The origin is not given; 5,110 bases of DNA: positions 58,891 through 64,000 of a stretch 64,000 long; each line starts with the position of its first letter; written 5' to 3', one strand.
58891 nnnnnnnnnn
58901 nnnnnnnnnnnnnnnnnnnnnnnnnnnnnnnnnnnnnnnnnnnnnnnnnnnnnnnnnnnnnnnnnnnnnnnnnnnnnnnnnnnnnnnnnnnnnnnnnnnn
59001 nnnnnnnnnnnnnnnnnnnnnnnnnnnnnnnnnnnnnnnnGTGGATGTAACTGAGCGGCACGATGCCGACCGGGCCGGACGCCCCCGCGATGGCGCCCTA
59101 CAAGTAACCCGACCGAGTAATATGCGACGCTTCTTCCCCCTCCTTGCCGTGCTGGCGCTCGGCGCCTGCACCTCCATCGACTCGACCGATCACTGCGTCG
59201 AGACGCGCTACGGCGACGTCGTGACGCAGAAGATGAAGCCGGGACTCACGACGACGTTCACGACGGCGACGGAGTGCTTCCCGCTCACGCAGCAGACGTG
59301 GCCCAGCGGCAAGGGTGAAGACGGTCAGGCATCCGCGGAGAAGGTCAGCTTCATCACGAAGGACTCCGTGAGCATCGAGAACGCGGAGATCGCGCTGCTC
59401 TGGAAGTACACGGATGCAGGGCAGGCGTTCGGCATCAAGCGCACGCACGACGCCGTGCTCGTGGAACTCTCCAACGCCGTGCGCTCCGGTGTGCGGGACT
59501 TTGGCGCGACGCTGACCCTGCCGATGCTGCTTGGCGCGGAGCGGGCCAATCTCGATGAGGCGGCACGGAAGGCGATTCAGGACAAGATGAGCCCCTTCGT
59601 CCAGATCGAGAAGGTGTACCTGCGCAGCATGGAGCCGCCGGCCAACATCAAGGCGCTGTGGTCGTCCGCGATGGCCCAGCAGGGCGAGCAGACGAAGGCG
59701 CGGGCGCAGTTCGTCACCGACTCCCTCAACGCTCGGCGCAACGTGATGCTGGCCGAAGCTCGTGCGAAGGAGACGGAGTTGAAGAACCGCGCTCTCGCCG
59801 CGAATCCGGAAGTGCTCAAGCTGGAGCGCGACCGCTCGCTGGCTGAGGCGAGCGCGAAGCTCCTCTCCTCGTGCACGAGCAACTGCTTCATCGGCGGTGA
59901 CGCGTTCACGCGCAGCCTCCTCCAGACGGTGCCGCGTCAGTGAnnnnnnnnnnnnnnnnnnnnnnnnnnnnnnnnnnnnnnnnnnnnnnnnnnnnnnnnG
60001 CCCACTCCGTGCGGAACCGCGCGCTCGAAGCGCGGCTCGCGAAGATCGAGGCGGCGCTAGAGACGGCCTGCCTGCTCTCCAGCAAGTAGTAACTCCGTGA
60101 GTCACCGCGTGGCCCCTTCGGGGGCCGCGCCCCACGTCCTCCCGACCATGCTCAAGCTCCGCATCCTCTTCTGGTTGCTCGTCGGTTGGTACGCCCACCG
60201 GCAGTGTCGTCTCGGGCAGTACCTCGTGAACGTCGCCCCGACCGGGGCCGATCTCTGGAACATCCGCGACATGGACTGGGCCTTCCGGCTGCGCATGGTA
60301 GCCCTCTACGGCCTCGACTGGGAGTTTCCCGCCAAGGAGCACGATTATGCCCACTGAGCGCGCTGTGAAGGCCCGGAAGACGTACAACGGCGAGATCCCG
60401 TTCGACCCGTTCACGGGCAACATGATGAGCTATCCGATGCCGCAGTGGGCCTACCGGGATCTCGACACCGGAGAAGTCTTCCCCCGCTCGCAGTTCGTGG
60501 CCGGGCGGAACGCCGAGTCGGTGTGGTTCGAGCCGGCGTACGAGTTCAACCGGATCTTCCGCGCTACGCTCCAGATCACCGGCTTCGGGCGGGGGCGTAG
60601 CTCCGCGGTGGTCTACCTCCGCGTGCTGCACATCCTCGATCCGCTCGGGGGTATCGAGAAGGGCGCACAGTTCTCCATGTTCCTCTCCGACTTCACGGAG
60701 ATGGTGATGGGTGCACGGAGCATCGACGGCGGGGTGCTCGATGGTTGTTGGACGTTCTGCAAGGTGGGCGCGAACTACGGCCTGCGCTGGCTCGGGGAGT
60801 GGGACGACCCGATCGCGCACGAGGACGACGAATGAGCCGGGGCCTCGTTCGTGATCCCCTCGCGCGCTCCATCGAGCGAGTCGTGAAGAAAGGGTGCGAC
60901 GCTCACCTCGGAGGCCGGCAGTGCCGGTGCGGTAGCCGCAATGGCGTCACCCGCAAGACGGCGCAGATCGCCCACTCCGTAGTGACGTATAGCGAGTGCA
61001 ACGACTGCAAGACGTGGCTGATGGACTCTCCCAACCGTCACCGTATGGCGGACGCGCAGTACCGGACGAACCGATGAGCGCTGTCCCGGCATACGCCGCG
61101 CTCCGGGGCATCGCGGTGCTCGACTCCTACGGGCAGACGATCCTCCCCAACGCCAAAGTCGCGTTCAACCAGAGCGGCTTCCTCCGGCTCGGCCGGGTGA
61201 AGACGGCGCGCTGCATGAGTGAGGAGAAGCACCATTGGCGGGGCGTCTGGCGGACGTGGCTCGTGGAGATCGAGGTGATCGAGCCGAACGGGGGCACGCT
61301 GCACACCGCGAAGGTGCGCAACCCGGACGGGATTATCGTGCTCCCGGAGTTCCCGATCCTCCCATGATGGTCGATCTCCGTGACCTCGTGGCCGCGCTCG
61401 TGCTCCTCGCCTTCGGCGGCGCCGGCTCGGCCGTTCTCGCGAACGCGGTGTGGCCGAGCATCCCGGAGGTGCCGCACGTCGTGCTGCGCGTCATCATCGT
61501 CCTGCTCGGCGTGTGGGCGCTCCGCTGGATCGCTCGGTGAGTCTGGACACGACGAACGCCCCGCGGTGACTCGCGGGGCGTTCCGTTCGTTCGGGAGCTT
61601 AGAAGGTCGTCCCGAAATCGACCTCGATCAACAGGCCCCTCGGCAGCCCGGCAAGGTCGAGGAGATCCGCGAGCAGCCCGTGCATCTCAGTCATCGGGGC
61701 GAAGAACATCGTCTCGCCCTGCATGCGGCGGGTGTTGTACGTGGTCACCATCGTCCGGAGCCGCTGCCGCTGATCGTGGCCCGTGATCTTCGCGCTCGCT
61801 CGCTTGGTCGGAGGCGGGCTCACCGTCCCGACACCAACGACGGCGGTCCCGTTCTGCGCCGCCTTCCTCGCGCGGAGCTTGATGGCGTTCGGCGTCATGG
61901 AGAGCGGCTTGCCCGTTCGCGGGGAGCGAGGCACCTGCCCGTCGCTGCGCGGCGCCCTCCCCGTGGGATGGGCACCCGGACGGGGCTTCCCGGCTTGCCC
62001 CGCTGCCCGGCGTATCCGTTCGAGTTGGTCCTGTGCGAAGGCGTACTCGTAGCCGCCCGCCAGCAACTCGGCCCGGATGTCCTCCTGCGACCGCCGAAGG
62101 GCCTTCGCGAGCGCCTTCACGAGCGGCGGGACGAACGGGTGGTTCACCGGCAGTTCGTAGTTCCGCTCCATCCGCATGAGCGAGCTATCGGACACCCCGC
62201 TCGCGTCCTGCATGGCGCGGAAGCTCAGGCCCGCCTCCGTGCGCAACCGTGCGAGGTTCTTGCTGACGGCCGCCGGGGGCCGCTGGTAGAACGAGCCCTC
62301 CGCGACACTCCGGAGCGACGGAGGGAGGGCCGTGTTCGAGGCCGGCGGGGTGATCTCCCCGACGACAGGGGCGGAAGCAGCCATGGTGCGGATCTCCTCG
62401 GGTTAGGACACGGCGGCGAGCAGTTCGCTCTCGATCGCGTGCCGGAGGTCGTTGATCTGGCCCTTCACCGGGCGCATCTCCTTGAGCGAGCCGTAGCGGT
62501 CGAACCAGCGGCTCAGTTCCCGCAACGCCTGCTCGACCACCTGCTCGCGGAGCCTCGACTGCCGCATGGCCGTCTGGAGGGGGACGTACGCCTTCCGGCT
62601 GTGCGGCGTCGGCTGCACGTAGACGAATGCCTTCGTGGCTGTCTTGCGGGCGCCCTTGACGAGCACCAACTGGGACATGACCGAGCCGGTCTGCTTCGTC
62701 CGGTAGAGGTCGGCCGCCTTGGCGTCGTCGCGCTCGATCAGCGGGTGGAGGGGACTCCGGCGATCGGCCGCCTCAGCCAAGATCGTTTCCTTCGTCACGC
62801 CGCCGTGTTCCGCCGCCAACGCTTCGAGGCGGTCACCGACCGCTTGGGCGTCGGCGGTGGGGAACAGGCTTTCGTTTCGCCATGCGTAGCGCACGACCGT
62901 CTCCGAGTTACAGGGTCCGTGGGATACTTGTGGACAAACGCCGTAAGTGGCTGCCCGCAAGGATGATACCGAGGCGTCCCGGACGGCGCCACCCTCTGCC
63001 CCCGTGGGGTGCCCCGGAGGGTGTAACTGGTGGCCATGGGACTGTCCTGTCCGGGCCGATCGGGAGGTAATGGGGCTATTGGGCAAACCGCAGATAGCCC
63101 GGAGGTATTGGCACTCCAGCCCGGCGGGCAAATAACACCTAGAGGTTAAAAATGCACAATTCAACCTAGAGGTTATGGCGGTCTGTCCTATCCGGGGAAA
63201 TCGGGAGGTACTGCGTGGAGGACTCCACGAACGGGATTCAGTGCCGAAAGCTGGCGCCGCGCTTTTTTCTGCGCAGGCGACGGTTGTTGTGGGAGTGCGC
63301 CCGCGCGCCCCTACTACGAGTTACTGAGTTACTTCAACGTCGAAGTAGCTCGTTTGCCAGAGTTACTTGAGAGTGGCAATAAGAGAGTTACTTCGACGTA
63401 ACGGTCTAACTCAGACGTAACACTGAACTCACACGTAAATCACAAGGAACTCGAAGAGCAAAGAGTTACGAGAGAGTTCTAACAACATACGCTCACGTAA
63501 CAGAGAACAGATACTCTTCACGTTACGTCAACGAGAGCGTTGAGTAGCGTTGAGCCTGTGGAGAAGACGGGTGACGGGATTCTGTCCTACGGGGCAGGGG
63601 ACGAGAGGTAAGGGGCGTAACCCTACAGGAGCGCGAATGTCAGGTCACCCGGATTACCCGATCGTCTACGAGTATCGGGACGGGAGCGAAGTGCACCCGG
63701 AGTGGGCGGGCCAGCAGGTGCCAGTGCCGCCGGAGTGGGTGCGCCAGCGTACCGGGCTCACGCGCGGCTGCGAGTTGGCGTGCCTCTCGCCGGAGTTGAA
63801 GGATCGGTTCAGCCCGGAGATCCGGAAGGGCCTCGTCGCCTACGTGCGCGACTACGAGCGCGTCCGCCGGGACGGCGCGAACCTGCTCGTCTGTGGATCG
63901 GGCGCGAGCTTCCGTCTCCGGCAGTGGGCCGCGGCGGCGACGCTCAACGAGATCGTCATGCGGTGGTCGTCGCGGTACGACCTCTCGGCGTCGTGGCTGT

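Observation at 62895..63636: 740-bp regulatory hub: three promoter-like elements, direct repeats and an AT-rich GTAAC-repeat island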

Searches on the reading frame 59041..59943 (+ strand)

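Call 12: search_protein_families(library=pfam, proteins=[window:59041-59943:+], max_evalue=0.01)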
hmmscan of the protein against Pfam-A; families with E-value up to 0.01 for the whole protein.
window:59041-59943:+ (300 aa): 1 family
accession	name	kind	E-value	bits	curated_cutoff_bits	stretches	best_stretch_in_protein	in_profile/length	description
PF01145.31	Band_7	-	1.1e-08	35.8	23.6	1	47-220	4-170/176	SPFH domain / Band 7 family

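Call 13: search_protein_families(library=phrogs, proteins=[window:59041-59943:+], max_evalue=0.01)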
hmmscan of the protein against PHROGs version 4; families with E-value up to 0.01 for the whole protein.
window:59041-59943:+ (300 aa): 2 families
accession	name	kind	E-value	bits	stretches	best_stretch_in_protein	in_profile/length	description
phrog_200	-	other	2.4e-17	64.1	1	34-263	91-330/379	lipoprotein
phrog_12807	-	unknown function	0.002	19.3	0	215-255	19-62/126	-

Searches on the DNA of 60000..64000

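Call 7: search_rna_families(source=window, start=60000, end=64000, threshold=evalue, max_evalue=1)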
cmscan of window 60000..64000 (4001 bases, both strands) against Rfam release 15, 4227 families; matches with E-value up to 1: 0.
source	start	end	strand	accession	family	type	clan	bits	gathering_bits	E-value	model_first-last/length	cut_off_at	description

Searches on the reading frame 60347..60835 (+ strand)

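Call 12: search_protein_families(library=pfam, proteins=[window:60347-60835:+], max_evalue=0.01)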
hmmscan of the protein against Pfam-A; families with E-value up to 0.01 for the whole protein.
window:60347-60835:+ (162 aa): 0 families

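Call 13: search_protein_families(library=phrogs, proteins=[window:60347-60835:+], max_evalue=0.01)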
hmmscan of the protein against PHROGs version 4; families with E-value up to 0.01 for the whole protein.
window:60347-60835:+ (162 aa): 2 families
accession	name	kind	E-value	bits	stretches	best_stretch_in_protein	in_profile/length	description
phrog_22450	-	unknown function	1.8e-07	32.5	1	68-147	36-102/105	-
phrog_18619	-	unknown function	8.6e-07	29.7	1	16-147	5-111/181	-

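Call 48: search_protein_families(library=ncbifam, proteins=[window:60347-60835:+], max_evalue=1)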
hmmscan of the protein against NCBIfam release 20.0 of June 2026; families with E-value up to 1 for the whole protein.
window:60347-60835:+ (162 aa): 0 families

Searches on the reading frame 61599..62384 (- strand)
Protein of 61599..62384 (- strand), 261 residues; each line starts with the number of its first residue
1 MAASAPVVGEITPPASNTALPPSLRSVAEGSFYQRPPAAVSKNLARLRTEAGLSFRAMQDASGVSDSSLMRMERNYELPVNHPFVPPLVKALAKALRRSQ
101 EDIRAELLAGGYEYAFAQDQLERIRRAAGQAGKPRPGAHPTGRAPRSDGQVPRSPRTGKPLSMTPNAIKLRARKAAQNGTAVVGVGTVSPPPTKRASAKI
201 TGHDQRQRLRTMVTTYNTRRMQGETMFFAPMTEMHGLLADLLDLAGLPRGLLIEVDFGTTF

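Call 12: search_protein_families(library=pfam, proteins=[window:61599-62384:-], max_evalue=0.01)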
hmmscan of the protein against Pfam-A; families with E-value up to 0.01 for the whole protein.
window:61599-62384:- (261 aa): 1 family
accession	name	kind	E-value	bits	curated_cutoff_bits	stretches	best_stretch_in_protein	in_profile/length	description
PF13560.12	HTH_31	-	5.7e-06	27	27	1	44-104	6-62/64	Helix-turn-helix domain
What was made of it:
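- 61599..62384 (-): XRE-family helix-turn-helix regulator (261 aa). It is the second gene of a leftward two-gene cassette found only in this phage lineage. Pfam HTH_31, E 5.7e-6 (call 12).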

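Call 13: search_protein_families(library=phrogs, proteins=[window:61599-62384:-], max_evalue=0.01)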
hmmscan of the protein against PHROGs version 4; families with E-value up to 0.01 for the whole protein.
window:61599-62384:- (261 aa): 1 family
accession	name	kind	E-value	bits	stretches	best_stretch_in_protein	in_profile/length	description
phrog_5823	-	transcription regulation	0.0023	18.1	1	39-127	6-90/404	transcriptional regulator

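Call 17: find_encoding_contigs(protein=window:61599-62384:-, flank=10000, max_places=6)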
Protein window:61599-62384:- (261 aa): 1 contig read that carries it; 1 place shown.
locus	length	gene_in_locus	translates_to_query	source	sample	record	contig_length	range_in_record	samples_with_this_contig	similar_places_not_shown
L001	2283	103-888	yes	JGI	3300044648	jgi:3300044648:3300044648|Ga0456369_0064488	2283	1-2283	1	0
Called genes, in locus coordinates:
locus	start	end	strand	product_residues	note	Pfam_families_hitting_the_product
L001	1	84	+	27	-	?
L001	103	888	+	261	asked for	PF13560:HTH_31 (weak)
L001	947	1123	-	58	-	-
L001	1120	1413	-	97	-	-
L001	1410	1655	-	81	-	-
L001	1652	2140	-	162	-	-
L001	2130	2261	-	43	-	-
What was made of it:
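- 61599..62384 (-): An identical copy lies on JGI contig L001 (call 17).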

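Call 48: search_protein_families(library=ncbifam, proteins=[window:61599-62384:-], max_evalue=1)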
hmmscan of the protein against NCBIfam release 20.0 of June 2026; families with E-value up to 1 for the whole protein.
window:61599-62384:- (261 aa): 2 families
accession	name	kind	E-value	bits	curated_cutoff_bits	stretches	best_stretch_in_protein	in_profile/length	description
NF007408.0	PRK09943.1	equivalog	0.11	12.1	211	1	39-75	7-43/185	HTH-type transcriptional regulator PuuR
NF041951.1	phage_RstR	subfamily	0.12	12.7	80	1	40-80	3-43/108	RstR family transcriptional repressor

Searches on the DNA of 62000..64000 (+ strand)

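Call 4: search_dna_similar(query=window:62000-64000:+, collection=phages, mode=near)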
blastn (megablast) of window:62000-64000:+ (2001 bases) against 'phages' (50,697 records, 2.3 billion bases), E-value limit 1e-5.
No match.

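Call 37: search_dna_similar(query=window:63030-63640:+, collection=phages, mode=distant, max_evalue=1, max_rows=15)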
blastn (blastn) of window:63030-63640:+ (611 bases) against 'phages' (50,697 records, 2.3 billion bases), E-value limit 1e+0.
No match.
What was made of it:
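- On Transcription-activated phage origin (Ceduovirus c2 type / T7 primary origin type): There is no blastn match to 50,697 phage records, even at E <= 1 (calls 4, 37).
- Closest known: Origin of replication of Lactococcus Ceduovirus phages. Different: There is no sequence similarity (call 37).
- Tried and rejected: megablast and blastn against phage records (calls 4, 37);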

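Call 111: build_rna_model(alignment_id=A3)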
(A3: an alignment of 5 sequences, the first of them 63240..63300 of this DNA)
Model R1 built from alignment A3 (5 sequences, 70 columns); structure: RNAalifold consensus.
model positions 60; base pairs 13; branch points 0; effective number of sequences 5; information 0.778 bits per position. Calibrated on 0.2 Mb of random sequence (short: E-values are rough).
structure used (alignment columns):
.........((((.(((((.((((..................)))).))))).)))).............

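Call 112: search_with_rna_model(model_id=R1, sources=[window, L090, L093, L094, L095, L096, L099, L100, L103, L102], max_evalue=1, show_alignments=3)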
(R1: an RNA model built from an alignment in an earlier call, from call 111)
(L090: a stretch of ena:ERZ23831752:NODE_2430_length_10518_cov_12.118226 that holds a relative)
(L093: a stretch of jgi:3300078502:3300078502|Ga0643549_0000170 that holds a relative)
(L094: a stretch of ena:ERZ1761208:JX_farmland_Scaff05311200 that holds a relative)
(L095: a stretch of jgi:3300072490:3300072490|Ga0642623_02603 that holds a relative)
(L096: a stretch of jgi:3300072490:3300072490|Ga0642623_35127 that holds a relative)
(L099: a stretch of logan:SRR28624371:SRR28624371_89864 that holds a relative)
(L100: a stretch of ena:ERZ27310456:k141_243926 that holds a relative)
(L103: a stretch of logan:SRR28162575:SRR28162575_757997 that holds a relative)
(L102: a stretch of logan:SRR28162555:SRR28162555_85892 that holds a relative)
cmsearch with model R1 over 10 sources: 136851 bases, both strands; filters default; matches with E-value up to 1: 7.
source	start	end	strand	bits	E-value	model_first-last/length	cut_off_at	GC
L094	5665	5724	+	70.7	1.7e-17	1-60/60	no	0.65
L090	1417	1476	+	63.4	2e-15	1-60/60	no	0.55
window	63240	63301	+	60.1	1.6e-14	1-60/60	no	0.65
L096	3728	3788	+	58.1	6.4e-14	1-60/60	no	0.48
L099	1057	1118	+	57.6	8.9e-14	1-60/60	no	0.63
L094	5659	5717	-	16.8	0.032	1-60/60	no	0.61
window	6279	6324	+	11.6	0.89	1-60/60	no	0.72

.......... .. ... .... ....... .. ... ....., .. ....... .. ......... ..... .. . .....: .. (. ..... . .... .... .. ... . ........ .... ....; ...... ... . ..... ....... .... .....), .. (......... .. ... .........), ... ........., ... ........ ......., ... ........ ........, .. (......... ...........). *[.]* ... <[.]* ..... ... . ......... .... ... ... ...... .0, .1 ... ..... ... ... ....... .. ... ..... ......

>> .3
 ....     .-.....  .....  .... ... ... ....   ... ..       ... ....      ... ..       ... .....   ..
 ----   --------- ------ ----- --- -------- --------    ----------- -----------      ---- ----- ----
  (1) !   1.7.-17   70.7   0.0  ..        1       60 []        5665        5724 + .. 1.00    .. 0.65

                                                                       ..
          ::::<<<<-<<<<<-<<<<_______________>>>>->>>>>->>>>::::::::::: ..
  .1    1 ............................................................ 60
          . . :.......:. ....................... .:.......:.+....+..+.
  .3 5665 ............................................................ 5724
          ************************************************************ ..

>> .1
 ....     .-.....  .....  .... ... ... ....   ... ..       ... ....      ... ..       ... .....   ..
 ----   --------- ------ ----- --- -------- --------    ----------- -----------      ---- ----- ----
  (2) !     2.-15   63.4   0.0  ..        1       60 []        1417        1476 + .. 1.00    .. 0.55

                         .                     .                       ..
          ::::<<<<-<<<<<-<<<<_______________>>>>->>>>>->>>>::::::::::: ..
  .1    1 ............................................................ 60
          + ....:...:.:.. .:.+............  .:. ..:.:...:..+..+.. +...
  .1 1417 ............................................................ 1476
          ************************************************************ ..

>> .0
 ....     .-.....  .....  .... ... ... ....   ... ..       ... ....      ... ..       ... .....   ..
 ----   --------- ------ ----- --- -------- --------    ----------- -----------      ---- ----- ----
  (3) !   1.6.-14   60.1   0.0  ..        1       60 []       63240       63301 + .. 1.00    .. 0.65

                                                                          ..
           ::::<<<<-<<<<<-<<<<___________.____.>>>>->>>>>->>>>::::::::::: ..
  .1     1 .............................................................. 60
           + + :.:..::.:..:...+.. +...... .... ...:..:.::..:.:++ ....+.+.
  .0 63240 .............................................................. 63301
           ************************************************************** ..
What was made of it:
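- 63240..63301 (+): Conserved 60-nt hairpin element with a U/T-rich loop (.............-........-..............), lying between H and the island. The covariance model R1 scores it at 60 bits, with one copy per locus and none elsewhere in 137 kb (call 112).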

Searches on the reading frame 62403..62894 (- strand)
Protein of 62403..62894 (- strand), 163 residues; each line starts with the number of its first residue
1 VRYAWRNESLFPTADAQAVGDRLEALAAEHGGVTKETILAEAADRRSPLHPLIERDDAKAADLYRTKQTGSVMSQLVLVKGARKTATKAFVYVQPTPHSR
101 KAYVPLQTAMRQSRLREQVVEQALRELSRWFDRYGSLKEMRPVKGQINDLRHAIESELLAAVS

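Call 12: search_protein_families(library=pfam, proteins=[window:62403-62894:-], max_evalue=0.01)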
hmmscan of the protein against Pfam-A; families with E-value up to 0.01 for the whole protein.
window:62403-62894:- (163 aa): 0 families

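Call 13: search_protein_families(library=phrogs, proteins=[window:62403-62894:-], max_evalue=0.01)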
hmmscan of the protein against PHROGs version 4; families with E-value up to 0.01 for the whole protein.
window:62403-62894:- (163 aa): 1 family
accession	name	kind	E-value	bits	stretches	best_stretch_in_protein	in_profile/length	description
phrog_15946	-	unknown function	1.5e-12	49.1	1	26-144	18-137/151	-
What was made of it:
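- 62403..62894 (-): Leftward gene of unknown function (163 aa, phrog_15946). It is the first gene of the cassette and borders the finding on the left. PHROG hit, E 1.5e-12 (call 13).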

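Call 15: find_related_loci(query=window:62403-62894:-, collection=viral_contigs, flank=6000)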
Query window:62403-62894:- (163 aa) in viral_contigs; peptide patterns used: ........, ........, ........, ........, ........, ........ (x = any residue, [..] = any of these).
17 stretches matched a pattern, but none encodes a relative of the query by tblastn (E <= 1e-3).

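Call 23: search_dna_similar(query=window:62403-62894:-, collection=phages, mode=protein, max_rows=15, max_evalue=0.001)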
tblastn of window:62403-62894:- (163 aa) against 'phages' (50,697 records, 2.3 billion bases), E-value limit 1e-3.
Records with a match: 1; places in all: 1; records where one place covers at least 80% of the query: 0.
Best place of each record, by identity: <60% 1.
By first word of the organism name: Cyanophage 1.
By host as written in the record: Cylindrospermopsis raciborskii 1.
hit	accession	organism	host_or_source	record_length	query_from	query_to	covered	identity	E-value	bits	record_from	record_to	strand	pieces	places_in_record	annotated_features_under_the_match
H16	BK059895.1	Cyanophage Cy-LDV1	Cylindrospermopsis raciborskii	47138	3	128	77%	28.2%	4e-5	48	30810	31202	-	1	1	hypothetical protein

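Call 40: find_homologous_proteins(query=window:62403-62894:-, max_evalue=0.001)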
Query window:62403-62894:- (163 aa): 2 proteins with E <= 0.001 among 304 candidates.
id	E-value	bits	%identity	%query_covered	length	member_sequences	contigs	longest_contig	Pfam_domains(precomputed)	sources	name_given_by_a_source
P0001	7.4e-99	346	99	100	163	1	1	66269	-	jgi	jgi:hypothetical protein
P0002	6.6e-16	77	37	96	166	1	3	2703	-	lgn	-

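Call 41: find_encoding_contigs(protein=P0001, flank=10000)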
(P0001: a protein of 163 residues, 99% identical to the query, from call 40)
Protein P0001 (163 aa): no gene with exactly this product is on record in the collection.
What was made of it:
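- Tried and rejected: The 66-kb source contig could not be retrieved (call 41), so the rest of gene 63637 was not seen.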

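Call 42: find_encoding_contigs(protein=P0002, flank=10000)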
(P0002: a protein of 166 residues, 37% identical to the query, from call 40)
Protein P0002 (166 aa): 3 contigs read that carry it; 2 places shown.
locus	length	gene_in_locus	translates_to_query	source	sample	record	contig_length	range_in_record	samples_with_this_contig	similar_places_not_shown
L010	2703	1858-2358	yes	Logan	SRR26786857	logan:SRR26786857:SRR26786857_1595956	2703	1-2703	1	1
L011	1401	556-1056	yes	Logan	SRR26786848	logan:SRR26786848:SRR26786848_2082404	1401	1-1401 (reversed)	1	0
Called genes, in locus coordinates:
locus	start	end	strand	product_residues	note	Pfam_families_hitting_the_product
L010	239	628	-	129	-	-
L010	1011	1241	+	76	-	-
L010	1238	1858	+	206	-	-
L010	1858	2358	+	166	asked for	-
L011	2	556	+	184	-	?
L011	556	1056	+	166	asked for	-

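Call 48: search_protein_families(library=ncbifam, proteins=[window:62403-62894:-], max_evalue=1)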
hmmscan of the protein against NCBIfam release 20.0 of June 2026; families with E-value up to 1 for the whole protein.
window:62403-62894:- (163 aa): 0 families

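Call 65: get_annotated_region(hit=H16, flank=5000)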
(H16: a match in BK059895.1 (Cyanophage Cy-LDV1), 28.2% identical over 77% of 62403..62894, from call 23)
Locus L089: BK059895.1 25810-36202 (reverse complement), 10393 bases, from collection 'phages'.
description: TPA_asm: Cyanophage Cy-LDV1, complete genome.
organism: Cyanophage Cy-LDV1 (NCBI taxid 2916630)
taxonomy: Viruses; Duplodnaviria; Heunggongvirae; Uroviricota; Caudoviricetes
host: Cylindrospermopsis raciborskii; source: -; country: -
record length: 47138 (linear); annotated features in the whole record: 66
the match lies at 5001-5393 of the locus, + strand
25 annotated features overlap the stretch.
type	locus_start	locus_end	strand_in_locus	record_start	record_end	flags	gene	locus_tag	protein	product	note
CDS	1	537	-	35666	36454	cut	-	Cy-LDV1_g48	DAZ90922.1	putative replication protein O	-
CDS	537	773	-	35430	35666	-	-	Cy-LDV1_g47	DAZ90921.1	hypothetical protein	-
CDS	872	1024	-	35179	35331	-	-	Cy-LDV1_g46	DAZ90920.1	hypothetical protein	-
CDS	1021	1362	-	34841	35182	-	-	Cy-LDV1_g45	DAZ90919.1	putative phage RecA-dependent nuclease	-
CDS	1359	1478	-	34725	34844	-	-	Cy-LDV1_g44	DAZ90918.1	hypothetical protein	-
CDS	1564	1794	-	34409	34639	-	-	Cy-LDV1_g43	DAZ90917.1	hypothetical protein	-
CDS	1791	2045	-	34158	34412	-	-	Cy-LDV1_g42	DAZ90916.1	putative repressor protein cI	-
CDS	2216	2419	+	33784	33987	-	-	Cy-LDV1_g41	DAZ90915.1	hypothetical protein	-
CDS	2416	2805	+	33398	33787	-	-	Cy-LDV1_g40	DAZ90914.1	hypothetical protein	-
CDS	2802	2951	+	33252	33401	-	-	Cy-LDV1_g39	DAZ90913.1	hypothetical protein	-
CDS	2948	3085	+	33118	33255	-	-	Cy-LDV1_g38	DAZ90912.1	hypothetical protein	-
CDS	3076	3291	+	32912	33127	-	-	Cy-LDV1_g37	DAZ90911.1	hypothetical protein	-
CDS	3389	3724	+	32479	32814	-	-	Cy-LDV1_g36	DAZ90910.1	hypothetical protein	-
CDS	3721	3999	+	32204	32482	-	-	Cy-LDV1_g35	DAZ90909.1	hypothetical protein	-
CDS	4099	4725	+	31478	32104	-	-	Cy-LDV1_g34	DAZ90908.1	hypothetical protein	-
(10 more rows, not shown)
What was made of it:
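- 62403..62894 (-): It has a 28%-identical homologue among the early genes of the temperate cyanophage Cy-LDV1 (calls 23, 65).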

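Call 66: search_protein_families(library=phrogs, proteins=[L010:1238-1858:+, L010:1011-1241:+, L010:1858-2358:+], max_evalue=0.001)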
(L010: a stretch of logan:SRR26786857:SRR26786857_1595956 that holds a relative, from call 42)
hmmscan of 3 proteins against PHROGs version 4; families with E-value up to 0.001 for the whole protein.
L010:1238-1858:+ (206 aa): 1 family
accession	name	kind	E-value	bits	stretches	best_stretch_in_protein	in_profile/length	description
phrog_4652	-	unknown function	7.8e-25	88.8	1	21-201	4-189/194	-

L010:1011-1241:+ (76 aa): 0 families

L010:1858-2358:+ (166 aa): 1 family
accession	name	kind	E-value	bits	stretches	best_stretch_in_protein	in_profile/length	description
phrog_15946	-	unknown function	1.5e-22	81.5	1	22-154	15-140/151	-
